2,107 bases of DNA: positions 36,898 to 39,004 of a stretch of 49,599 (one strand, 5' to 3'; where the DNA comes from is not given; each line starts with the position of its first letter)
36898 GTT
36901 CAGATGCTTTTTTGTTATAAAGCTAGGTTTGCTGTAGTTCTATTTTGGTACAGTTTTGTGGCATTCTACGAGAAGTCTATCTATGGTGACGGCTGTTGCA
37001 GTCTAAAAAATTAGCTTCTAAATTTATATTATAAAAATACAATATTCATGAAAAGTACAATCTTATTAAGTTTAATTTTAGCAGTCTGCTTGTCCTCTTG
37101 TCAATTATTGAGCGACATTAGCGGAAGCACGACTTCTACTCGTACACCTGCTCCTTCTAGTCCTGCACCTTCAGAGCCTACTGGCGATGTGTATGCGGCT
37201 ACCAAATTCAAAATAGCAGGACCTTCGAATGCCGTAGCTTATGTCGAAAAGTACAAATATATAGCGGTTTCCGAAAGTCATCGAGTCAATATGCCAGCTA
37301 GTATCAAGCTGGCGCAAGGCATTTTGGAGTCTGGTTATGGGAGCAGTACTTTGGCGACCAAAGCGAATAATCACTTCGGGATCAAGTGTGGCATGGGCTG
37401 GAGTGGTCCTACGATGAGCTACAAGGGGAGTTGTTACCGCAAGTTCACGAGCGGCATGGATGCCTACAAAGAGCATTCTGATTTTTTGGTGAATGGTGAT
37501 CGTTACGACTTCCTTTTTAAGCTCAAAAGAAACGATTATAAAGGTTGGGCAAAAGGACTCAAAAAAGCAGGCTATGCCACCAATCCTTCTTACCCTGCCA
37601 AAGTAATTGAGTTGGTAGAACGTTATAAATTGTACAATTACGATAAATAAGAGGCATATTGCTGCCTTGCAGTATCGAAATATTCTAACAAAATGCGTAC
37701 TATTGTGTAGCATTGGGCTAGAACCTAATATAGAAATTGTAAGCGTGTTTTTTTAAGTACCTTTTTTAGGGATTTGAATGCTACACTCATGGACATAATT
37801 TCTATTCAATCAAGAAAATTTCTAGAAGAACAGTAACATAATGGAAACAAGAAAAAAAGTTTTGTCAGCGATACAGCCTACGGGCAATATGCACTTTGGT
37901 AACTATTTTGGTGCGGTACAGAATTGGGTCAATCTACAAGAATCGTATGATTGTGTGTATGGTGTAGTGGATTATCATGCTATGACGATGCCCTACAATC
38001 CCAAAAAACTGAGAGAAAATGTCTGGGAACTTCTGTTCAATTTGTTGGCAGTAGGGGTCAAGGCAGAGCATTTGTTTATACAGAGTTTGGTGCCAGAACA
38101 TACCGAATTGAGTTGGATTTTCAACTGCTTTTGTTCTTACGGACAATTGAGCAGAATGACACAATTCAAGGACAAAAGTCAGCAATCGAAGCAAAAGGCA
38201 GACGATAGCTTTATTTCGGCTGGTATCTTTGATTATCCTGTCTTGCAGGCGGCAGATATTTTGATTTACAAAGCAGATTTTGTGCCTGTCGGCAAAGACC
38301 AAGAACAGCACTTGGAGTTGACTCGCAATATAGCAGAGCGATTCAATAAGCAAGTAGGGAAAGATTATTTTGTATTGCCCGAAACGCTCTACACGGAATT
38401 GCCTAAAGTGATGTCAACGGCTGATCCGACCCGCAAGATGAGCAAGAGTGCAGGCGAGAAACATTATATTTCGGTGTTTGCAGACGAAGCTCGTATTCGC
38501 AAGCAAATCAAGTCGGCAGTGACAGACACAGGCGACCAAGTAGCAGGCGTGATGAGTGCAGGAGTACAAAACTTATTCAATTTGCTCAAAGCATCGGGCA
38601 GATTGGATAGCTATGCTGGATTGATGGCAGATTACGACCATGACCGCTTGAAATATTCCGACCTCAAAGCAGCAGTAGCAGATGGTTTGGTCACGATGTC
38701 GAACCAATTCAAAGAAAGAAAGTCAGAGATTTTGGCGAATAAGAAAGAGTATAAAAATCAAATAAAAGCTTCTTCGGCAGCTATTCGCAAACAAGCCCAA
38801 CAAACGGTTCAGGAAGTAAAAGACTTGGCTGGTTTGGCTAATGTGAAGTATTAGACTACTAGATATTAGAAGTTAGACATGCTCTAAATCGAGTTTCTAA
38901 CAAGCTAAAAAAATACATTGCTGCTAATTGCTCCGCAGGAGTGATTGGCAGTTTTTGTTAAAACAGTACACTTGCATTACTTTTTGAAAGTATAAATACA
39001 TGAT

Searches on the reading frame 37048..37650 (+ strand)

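Call 100: search_protein_families(library=pfam, proteins=[window:37048-37650:+], max_evalue=0.00001)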
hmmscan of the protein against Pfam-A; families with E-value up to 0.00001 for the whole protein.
window:37048-37650:+ (200 aa): 1 family
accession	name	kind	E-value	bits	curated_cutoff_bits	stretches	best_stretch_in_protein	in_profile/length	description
PF01832.25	Glucosaminidase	-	7.3e-32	111.1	30.2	1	72-195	3-123/123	Mannosyl-glycoprotein endo-beta-N-acetylglucosaminidase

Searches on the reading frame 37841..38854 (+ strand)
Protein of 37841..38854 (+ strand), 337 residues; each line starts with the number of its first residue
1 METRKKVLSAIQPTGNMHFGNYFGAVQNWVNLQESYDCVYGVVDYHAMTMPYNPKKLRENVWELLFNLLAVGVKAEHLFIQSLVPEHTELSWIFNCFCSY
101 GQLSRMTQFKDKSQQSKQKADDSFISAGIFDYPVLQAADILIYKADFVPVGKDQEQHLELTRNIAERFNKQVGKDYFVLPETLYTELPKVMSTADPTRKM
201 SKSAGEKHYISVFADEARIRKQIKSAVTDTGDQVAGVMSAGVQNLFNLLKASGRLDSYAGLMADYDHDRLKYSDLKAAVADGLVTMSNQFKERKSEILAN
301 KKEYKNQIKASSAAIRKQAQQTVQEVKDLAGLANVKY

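Call 100: search_protein_families(library=pfam, proteins=[window:37841-38854:+], max_evalue=0.00001)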
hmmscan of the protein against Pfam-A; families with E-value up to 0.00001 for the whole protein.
window:37841-38854:+ (337 aa): 1 family
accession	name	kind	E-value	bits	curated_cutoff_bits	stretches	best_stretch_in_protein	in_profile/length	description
PF00579.31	tRNA-synt_1b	-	1.9e-63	215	21.1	1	5-284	6-288/292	tRNA synthetases class I (W and Y)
